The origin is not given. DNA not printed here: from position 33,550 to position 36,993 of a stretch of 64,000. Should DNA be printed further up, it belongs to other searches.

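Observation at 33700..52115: Ig-like repeats split across gene boundaries three times: possible daisy-chain (split-domain) assembly of giant adhesins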

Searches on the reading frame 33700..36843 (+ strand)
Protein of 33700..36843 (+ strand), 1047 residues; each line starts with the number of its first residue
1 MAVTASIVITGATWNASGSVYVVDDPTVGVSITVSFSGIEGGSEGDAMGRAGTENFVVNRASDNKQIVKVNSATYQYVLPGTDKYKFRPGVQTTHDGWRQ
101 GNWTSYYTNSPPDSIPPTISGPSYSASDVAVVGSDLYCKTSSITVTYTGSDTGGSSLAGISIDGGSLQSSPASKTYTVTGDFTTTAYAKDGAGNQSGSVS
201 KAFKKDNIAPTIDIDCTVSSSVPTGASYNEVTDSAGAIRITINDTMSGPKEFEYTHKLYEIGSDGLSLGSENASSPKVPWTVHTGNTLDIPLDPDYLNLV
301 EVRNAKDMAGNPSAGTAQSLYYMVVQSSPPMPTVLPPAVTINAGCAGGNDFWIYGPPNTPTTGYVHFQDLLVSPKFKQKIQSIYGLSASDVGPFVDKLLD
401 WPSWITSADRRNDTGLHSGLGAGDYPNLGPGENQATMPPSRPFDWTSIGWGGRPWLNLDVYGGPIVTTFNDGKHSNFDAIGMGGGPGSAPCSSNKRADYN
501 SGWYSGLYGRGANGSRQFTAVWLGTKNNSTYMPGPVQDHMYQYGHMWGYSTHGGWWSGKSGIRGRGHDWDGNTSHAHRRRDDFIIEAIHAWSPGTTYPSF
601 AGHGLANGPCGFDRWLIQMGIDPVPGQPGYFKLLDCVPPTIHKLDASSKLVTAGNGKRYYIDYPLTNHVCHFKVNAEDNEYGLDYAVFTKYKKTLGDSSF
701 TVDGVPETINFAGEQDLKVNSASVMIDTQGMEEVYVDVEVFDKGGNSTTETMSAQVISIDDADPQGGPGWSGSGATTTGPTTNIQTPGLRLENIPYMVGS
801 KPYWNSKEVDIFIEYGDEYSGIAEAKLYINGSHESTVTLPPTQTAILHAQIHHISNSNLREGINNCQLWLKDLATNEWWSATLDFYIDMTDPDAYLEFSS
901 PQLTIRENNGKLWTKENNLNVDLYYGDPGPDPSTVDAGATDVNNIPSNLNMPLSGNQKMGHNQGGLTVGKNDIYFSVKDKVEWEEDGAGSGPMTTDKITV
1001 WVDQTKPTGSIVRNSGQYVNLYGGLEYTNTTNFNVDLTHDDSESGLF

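Call 3: search_protein_families(library=pfam, proteins=[window:33700-36843:+], max_evalue=0.01)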
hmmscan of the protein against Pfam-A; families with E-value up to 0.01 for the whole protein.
window:33700-36843:+ (1047 aa): 0 families

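Call 4: search_protein_families(library=phrogs, proteins=[window:33700-36843:+], max_evalue=0.001)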
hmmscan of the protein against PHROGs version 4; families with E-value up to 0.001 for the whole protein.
window:33700-36843:+ (1047 aa): 0 families

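Call 13: search_dna_similar(query=window:33700-36843:+, collection=phages, mode=protein, max_rows=25)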
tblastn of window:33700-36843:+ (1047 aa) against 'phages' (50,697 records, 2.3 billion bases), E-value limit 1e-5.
No match.

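Call 37: find_homologous_proteins(query=window:33700-36843:+, region=790-1047)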
Query window:33700-36843:+, residues 790-1047 (258 aa): 8 proteins with E <= 0.001 among 3021 candidates.
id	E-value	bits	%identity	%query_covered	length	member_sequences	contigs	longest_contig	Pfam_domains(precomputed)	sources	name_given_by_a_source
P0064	1.1e-163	561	94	100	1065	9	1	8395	-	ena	-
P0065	1.1e-130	453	76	100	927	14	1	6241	-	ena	-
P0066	1.1e-130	453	77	100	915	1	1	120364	-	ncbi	ncbi:MAG: hypothetical protein VW270_00305 [Candidatus Poseidoniales archaeon]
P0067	8.4e-129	447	75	100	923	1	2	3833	-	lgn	-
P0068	5.0e-88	313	58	100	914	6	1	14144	-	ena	-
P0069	2.4e-87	311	59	100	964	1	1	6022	-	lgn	-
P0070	9.8e-84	299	59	100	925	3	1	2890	-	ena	-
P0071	2.3e-73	265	56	100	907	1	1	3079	-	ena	-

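Call 38: find_encoding_contigs(protein=P0066, flank=10000)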
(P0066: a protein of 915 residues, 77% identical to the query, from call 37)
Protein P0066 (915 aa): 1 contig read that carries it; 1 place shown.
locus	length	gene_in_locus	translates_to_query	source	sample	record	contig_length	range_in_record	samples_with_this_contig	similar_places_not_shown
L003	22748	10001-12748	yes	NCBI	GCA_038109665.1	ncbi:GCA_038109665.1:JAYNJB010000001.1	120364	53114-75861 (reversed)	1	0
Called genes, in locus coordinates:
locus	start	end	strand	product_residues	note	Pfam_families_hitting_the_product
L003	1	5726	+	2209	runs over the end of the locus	PF16075:DUF4815 (faint)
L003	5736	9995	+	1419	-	PF13884:Peptidase_S74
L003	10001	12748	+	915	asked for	-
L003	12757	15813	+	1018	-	-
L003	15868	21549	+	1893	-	-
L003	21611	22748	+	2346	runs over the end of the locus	-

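Call 39: find_encoding_contigs(protein=P0068, flank=10000)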
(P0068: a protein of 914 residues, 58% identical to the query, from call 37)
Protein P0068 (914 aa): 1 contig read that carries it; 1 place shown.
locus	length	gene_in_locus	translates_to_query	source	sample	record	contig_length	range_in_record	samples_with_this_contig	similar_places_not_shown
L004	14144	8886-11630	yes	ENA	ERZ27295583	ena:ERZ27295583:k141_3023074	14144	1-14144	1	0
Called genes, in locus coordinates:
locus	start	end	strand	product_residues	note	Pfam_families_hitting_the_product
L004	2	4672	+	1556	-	?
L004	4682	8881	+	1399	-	PF13884:Peptidase_S74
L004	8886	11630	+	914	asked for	-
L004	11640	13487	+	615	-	-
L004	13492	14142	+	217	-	?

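Call 41: find_encoding_contigs(protein=L003:15868-21546:+, flank=10000, max_places=3)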
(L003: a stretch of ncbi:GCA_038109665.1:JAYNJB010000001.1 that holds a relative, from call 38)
Protein L003:15868-21546:+ (1893 aa): 1 contig read that carries it; 1 place shown.
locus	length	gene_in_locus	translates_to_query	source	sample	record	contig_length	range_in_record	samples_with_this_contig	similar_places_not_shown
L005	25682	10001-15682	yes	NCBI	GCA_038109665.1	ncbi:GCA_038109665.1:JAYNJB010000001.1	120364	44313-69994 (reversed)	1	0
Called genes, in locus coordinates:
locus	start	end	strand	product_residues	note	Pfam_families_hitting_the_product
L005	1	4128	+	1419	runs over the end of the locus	PF13884:Peptidase_S74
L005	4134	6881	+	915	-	-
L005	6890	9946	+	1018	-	-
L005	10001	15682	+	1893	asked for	-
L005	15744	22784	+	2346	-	-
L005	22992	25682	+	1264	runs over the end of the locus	PF13884:Peptidase_S74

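Call 49: search_protein_families(library=pfam, proteins=[L005:8390-9943:+, L005:6890-7870:+], max_evalue=0.01)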
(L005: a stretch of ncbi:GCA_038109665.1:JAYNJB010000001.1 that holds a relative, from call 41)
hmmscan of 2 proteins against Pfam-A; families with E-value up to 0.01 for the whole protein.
L005:8390-9943:+ (518 aa): 0 families

L005:6890-7870:+ (327 aa): 0 families
